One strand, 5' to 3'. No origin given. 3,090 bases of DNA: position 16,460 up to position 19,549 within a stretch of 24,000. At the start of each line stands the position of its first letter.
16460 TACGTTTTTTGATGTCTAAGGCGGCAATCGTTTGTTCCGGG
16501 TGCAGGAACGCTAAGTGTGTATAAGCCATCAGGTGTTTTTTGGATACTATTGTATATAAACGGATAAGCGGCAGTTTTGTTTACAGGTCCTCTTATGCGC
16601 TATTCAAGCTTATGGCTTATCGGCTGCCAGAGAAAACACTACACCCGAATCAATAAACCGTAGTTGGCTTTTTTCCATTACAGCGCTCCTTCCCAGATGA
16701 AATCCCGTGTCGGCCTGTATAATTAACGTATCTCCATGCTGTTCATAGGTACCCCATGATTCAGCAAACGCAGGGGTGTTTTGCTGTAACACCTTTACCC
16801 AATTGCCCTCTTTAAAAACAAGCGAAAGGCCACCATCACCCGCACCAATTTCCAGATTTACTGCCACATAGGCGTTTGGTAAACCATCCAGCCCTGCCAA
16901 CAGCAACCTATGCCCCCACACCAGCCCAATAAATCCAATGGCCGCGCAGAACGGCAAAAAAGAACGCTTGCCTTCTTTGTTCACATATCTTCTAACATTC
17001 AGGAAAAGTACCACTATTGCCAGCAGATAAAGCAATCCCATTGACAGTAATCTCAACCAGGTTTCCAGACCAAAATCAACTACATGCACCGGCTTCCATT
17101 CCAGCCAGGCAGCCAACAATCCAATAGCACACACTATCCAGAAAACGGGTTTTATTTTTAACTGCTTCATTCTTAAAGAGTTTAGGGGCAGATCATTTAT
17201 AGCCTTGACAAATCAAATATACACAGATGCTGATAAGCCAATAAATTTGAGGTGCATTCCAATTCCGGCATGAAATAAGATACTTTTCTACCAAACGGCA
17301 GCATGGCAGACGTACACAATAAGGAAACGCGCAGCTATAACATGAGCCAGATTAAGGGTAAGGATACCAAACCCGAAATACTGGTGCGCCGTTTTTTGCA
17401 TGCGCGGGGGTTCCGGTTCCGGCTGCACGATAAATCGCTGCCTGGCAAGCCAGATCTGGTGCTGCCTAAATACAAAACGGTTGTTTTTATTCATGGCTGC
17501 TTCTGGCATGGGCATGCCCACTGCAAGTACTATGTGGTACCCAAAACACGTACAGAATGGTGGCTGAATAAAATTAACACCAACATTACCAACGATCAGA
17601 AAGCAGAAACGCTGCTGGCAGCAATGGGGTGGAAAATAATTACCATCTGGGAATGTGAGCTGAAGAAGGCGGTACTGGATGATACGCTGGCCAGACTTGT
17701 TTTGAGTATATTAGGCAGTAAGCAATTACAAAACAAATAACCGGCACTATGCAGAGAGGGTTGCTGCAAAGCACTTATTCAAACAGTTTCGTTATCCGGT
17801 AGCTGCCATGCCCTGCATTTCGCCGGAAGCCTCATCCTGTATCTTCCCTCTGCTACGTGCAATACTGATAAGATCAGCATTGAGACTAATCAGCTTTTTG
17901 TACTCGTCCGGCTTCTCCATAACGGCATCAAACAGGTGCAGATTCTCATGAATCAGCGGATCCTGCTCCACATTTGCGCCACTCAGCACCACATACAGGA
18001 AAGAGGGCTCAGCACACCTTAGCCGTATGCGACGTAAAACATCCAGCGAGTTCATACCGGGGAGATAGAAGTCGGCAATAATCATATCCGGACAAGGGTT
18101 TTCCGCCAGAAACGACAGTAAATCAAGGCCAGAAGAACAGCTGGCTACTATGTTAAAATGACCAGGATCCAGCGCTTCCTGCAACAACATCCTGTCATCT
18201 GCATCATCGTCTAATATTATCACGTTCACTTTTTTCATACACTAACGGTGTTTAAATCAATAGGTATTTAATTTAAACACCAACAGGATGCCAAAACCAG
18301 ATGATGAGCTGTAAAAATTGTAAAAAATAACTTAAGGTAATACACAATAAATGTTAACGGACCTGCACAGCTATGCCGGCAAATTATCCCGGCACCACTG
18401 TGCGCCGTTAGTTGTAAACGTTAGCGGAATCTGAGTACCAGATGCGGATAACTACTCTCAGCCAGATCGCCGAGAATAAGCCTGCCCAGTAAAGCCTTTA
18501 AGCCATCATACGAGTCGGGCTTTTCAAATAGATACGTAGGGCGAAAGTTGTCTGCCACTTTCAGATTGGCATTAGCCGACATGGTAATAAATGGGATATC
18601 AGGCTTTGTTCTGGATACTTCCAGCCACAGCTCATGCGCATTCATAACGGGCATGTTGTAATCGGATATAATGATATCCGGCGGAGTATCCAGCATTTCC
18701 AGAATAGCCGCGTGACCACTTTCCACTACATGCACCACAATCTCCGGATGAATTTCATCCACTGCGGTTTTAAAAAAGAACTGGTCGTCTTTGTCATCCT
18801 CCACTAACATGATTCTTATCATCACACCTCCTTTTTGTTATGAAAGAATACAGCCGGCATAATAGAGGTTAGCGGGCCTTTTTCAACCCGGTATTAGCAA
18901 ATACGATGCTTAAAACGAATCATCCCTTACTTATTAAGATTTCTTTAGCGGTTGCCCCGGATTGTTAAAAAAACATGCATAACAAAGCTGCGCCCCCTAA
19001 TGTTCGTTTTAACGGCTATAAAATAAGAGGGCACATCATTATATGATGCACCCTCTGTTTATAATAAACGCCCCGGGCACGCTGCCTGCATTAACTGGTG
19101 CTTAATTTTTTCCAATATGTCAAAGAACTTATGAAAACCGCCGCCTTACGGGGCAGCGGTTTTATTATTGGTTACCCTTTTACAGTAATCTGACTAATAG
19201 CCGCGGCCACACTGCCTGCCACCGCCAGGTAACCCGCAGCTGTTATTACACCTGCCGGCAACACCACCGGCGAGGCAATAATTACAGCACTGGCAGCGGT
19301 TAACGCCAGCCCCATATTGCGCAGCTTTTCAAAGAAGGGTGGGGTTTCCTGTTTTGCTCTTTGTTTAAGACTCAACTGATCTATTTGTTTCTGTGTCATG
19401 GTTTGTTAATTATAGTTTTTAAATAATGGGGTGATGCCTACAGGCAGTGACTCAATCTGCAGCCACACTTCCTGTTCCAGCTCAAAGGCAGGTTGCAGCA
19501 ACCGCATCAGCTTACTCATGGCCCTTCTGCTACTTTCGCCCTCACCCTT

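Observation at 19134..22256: AraC and receiver-less LytTR regulators, a phased-repeat gap and a three-gene DUF5675-type operon: candidate gated cell-envelope/lysis module outside any prophage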

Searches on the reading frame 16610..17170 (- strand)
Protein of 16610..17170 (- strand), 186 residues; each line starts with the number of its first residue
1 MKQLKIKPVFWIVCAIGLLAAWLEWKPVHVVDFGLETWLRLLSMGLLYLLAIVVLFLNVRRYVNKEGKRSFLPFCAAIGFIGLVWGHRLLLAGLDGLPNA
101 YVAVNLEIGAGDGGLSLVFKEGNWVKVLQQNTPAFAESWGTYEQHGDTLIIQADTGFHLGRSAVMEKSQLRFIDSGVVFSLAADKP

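Call 4: search_protein_families(library=pfam, proteins=[window:16610-17170:-], max_evalue=0.1)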
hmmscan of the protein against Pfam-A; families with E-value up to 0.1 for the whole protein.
window:16610-17170:- (186 aa): 1 family
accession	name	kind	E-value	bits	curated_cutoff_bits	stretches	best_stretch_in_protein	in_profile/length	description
PF07690.21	MFS_1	-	0.0096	15.3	33.4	1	3-84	198-283/347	Major Facilitator Superfamily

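Call 100: search_protein_families(library=phrogs, proteins=[window:16610-17170:-], max_evalue=0.01)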
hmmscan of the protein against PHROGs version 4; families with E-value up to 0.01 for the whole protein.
window:16610-17170:- (186 aa): 0 families

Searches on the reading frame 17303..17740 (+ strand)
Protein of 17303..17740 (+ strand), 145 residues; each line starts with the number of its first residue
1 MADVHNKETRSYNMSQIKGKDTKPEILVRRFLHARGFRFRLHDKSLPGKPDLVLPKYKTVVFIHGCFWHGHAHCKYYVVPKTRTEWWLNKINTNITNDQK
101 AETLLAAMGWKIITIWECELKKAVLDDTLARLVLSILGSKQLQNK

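Call 4: search_protein_families(library=pfam, proteins=[window:17303-17740:+], max_evalue=0.1)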
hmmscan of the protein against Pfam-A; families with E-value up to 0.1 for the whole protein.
window:17303-17740:+ (145 aa): 2 families
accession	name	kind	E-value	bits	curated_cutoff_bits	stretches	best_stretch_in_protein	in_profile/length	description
PF03852.21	Vsr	-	6.8e-36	122.4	27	1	2-72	1-71/74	DNA mismatch endonuclease Vsr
PF18741.7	MTES_1575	-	0.067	13.7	38.2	0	92-119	53-80/96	REase_MTES_1575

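Call 100: search_protein_families(library=phrogs, proteins=[window:17303-17740:+], max_evalue=0.01)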
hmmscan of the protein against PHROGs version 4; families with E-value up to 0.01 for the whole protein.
window:17303-17740:+ (145 aa): 1 family
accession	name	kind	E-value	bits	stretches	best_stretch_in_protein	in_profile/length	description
phrog_13076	-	DNA, RNA and nucleotide metabolism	8.9e-54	182.2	1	3-124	1-121/154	endonuclease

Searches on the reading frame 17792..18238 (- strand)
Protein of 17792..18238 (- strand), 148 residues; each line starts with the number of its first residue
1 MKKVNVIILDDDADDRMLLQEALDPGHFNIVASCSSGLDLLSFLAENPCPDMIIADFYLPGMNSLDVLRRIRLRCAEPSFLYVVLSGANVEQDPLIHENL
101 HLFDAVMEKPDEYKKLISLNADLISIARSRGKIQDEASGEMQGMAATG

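Call 4: search_protein_families(library=pfam, proteins=[window:17792-18238:-], max_evalue=0.1)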
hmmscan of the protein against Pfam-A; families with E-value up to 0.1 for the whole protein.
window:17792-18238:- (148 aa): 1 family
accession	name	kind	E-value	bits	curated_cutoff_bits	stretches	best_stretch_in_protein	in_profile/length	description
PF00072.30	Response_reg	-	2.1e-10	41.2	30.2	1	6-100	1-91/111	Response regulator receiver domain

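Call 33: search_protein_families(library=padloc, proteins=[window:17792-18238:-], max_evalue=0.01)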
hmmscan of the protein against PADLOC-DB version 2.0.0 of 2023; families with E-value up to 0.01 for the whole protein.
window:17792-18238:- (148 aa): 0 families

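Call 100: search_protein_families(library=phrogs, proteins=[window:17792-18238:-], max_evalue=0.01)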
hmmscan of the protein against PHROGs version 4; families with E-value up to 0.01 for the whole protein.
window:17792-18238:- (148 aa): 4 families
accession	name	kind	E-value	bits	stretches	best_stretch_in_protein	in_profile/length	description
phrog_731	-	unknown function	1.9e-09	38.1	1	5-94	3-88/227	-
phrog_5982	-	unknown function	4e-09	35.9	1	3-126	868-987/1030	-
phrog_37855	-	unknown function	5.9e-05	23.2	1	2-115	4-119/278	-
phrog_20458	-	unknown function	0.0054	16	1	2-85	696-779/829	-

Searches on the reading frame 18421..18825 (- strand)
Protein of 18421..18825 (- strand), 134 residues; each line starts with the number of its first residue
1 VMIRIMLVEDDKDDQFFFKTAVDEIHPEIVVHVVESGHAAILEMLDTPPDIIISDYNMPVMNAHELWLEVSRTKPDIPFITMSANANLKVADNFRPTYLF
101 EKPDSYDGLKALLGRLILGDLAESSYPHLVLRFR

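Call 4: search_protein_families(library=pfam, proteins=[window:18421-18825:-], max_evalue=0.1)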
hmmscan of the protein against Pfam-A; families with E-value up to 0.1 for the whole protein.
window:18421-18825:- (134 aa): 1 family
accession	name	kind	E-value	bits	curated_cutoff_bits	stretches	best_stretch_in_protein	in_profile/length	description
PF00072.30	Response_reg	-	1.6e-10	41.6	30.2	1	5-91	1-85/111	Response regulator receiver domain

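Call 33: search_protein_families(library=padloc, proteins=[window:18421-18825:-], max_evalue=0.01)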
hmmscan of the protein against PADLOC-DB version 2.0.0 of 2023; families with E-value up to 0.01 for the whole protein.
window:18421-18825:- (134 aa): 1 family
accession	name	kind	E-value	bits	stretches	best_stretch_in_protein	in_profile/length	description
PDLC04725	PDC-M60B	-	4.9e-05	21.2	1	3-63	4-64/158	-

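Call 100: search_protein_families(library=phrogs, proteins=[window:18421-18825:-], max_evalue=0.01)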
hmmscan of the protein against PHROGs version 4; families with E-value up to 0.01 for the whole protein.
window:18421-18825:- (134 aa): 3 families
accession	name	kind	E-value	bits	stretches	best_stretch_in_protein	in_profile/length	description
phrog_731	-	unknown function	5.4e-10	40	1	2-86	1-83/227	-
phrog_5982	-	unknown function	2.4e-08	33.3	1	4-116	870-984/1030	-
phrog_20458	-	unknown function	8.9e-07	28.5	1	3-87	698-784/829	-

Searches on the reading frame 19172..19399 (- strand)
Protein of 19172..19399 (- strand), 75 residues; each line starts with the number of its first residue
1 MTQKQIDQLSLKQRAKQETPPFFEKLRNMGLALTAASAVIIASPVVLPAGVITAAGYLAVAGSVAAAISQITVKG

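Call 4: search_protein_families(library=pfam, proteins=[window:19172-19399:-], max_evalue=0.1)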
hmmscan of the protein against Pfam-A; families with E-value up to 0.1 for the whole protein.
window:19172-19399:- (75 aa): 2 families
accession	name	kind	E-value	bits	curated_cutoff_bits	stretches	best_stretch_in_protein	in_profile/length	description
PF01277.22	Oleosin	-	0.042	14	25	1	36-71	35-73/113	Oleosin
PF11239.13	DUF3040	-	0.059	14.1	24.7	1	18-68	32-80/84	Protein of unknown function (DUF3040)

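Call 6: search_protein_families(library=phrogs, proteins=[window:19172-19399:-], max_evalue=0.1)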
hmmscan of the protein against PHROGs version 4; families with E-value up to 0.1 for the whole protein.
window:19172-19399:- (75 aa): 1 family
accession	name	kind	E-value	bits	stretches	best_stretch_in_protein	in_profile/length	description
phrog_9916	-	unknown function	0.011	17.3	1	30-72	8-50/78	-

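Call 32: search_protein_families(library=ncbifam, proteins=[window:19172-19399:-], max_evalue=0.1)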
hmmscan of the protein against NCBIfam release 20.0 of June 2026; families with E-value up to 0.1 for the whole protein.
window:19172-19399:- (75 aa): 0 families

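Call 33: search_protein_families(library=padloc, proteins=[window:19172-19399:-], max_evalue=0.01)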
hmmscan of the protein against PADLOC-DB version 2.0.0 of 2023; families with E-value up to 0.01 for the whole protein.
window:19172-19399:- (75 aa): 0 families
